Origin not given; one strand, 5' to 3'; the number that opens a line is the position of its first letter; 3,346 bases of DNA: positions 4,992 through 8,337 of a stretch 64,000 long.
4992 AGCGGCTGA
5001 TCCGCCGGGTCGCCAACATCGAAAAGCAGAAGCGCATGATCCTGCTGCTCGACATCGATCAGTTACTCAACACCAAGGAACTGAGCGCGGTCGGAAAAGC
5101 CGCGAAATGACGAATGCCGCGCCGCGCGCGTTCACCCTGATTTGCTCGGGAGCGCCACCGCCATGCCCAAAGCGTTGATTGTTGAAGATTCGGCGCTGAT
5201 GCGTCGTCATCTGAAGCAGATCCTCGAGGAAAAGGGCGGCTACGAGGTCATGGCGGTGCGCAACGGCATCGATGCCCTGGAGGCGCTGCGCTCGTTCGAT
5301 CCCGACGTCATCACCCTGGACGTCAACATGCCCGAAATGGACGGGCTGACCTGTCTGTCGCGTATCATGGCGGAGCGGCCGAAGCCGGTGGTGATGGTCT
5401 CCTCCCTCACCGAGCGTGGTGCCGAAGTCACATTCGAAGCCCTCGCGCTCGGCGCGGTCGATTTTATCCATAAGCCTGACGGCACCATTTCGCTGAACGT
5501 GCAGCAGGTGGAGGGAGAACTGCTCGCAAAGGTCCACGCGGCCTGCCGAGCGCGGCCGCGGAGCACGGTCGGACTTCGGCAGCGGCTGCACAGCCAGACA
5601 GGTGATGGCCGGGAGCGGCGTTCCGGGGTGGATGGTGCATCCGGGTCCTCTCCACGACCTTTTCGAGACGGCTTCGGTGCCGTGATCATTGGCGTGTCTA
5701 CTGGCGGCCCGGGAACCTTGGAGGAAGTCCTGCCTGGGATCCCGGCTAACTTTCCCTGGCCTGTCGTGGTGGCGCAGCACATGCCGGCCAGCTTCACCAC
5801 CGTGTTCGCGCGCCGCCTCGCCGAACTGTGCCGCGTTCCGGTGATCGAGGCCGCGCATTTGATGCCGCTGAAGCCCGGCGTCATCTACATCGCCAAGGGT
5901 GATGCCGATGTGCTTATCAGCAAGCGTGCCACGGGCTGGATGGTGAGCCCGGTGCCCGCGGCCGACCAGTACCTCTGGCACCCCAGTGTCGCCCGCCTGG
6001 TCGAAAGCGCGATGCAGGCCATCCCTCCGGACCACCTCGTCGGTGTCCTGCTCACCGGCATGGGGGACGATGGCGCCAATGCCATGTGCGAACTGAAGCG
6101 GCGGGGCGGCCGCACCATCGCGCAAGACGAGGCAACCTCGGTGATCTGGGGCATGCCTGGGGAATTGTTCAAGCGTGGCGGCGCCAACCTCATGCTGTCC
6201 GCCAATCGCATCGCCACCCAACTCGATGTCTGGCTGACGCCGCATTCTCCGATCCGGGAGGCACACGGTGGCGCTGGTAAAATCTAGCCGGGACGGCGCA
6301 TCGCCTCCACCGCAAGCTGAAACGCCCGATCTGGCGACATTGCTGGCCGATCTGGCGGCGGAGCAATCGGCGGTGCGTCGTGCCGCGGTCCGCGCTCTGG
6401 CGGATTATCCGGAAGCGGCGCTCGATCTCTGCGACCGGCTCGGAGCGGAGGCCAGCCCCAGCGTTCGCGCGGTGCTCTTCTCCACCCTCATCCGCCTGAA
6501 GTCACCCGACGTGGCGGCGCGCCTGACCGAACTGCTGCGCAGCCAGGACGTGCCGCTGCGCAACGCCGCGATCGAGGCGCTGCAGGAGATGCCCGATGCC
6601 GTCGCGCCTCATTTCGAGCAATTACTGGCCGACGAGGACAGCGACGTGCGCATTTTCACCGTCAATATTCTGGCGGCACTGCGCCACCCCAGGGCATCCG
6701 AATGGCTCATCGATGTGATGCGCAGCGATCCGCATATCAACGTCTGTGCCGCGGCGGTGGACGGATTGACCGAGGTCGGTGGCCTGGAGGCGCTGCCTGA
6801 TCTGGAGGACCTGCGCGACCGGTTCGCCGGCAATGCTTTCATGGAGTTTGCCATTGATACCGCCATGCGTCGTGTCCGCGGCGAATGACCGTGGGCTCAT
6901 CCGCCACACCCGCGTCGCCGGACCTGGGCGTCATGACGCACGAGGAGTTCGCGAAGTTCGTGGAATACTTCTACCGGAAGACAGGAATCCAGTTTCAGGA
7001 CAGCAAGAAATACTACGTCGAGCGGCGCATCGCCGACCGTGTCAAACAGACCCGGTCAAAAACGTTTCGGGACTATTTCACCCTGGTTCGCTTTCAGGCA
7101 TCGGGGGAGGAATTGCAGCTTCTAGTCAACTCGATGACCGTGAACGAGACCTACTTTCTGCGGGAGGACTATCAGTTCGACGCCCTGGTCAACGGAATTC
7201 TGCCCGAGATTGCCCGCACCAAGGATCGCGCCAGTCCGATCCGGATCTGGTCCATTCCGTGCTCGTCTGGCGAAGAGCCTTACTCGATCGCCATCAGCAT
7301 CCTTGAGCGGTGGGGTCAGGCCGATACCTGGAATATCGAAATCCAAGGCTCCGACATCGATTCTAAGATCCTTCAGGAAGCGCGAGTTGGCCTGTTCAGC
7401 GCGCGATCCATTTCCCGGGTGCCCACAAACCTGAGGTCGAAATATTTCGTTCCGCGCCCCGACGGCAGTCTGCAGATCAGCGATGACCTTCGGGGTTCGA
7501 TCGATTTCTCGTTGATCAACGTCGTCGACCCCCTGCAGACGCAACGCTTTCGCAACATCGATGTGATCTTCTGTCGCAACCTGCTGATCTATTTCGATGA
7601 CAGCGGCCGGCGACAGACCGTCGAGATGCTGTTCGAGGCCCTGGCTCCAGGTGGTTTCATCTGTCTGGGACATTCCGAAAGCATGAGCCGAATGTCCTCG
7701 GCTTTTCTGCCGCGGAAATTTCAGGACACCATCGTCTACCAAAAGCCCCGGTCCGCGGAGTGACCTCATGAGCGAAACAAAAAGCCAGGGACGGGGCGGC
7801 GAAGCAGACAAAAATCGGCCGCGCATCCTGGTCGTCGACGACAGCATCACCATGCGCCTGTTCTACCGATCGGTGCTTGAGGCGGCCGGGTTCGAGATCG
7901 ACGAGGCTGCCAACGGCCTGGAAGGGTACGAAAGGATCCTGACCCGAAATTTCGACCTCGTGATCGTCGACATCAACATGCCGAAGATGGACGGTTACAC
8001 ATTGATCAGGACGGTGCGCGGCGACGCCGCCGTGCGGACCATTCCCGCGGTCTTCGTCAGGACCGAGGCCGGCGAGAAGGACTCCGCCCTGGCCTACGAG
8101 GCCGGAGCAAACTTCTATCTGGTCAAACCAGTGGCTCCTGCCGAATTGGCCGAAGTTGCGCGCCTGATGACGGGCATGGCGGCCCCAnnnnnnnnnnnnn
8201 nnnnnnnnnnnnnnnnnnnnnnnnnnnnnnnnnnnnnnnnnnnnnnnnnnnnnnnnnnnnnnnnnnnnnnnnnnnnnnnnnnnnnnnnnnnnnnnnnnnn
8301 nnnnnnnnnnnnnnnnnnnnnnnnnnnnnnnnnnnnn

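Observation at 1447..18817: Stressosome operon physically and genetically wired to an F9-type cytoplasmic chemosensory system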

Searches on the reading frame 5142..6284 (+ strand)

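Call 4: search_protein_families(library=pfam, proteins=[window:5142-6284:+], max_evalue=0.01)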
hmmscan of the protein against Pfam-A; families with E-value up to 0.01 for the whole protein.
window:5142-6284:+ (381 aa): 2 families
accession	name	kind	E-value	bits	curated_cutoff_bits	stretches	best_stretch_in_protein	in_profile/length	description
PF01339.22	CheB_methylest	-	1.3e-53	181.7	24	1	181-361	1-174/174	CheB methylesterase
PF00072.30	Response_reg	-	3.9e-24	85.4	30.2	1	12-112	2-100/111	Response regulator receiver domain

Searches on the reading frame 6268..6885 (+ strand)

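Call 4: search_protein_families(library=pfam, proteins=[window:6268-6885:+], max_evalue=0.01)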
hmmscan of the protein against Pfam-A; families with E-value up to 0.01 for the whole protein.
window:6268-6885:+ (206 aa): 3 families
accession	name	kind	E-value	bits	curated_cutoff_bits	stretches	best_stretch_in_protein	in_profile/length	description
PF13646.12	HEAT_2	-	3.3e-25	88.6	27.7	3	115-183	3-71/88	HEAT repeats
PF02985.28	HEAT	-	4e-08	33.2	23.5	0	114-138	3-27/31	HEAT repeat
PF03130.22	HEAT_PBS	-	3.5e-07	30.5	20.9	0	97-122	1-27/27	PBS lyase HEAT-like repeat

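Call 47: search_protein_families(library=ncbifam, proteins=[window:6268-6885:+], max_evalue=1)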
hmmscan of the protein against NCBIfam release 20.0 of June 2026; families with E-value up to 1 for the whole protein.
window:6268-6885:+ (206 aa): 8 families
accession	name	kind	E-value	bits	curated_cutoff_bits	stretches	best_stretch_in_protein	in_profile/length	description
NF045915.1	PhycobilmeDegNblB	equivalog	7.8e-09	35.4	300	1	86-183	6-107/214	phycobilisome degradation protein NblB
NF010374.0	PRK13800.1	equivalog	2.4e-07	29.4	1196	1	19-172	655-805/898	fumarate reductase/succinate dehydrogenase flavoprotein subunit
NF058515.1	phyc_lyase_CpcF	equivalog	3.6e-06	26.7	220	1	73-170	22-119/200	C-phycocyanin alpha-cysteine-84 phycocyanobilin lyase subunit CpcF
TIGR02270.1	TIGR02270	subfamily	8.3e-05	21.8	206.8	2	23-131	89-198/410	TIGR02270 family protein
NF007244.0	PRK09687.1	equivalog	0.0072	15.6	275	1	53-197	132-277/285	putative lyase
TIGR04529.1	MTB_hemophore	subfamily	0.025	15.4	32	0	78-112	23-57/77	hemophore-related protein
NF045662.1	DVU0298_fam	equivalog_domain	0.037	13.6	75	1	83-133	147-197/213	DVU0298 family protein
NF041728.1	BPSL0761_fam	subfamily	0.15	12.1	35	1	25-50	21-45/55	BPSL0761 family protein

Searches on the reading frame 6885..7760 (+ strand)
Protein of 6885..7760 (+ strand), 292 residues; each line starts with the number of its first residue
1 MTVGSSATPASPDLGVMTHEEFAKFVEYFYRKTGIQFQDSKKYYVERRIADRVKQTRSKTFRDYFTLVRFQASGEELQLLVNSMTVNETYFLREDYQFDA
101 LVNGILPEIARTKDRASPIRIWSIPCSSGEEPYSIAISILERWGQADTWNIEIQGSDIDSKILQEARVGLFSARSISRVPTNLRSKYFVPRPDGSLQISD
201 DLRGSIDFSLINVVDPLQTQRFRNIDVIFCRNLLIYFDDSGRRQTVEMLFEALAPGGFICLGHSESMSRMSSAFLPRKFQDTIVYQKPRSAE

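Call 4: search_protein_families(library=pfam, proteins=[window:6885-7760:+], max_evalue=0.01)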
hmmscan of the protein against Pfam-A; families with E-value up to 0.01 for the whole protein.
window:6885-7760:+ (292 aa): 2 families
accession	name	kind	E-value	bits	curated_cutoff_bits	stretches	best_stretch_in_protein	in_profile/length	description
PF01739.24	CheR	-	8.9e-56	188.9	27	1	87-274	1-186/195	CheR methyltransferase, SAM binding domain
PF03705.20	CheR_N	-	4.7e-14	52.3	27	1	20-69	1-50/53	CheR methyltransferase, all-alpha domain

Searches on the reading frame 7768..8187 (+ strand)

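Call 4: search_protein_families(library=pfam, proteins=[window:7768-8187:+], max_evalue=0.01)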
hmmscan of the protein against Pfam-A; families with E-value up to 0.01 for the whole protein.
window:7768-8187:+ (140 aa): 1 family
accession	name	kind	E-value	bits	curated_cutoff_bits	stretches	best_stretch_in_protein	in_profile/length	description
PF00072.30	Response_reg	-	3e-24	85.8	30.2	1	20-130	1-109/111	Response regulator receiver domain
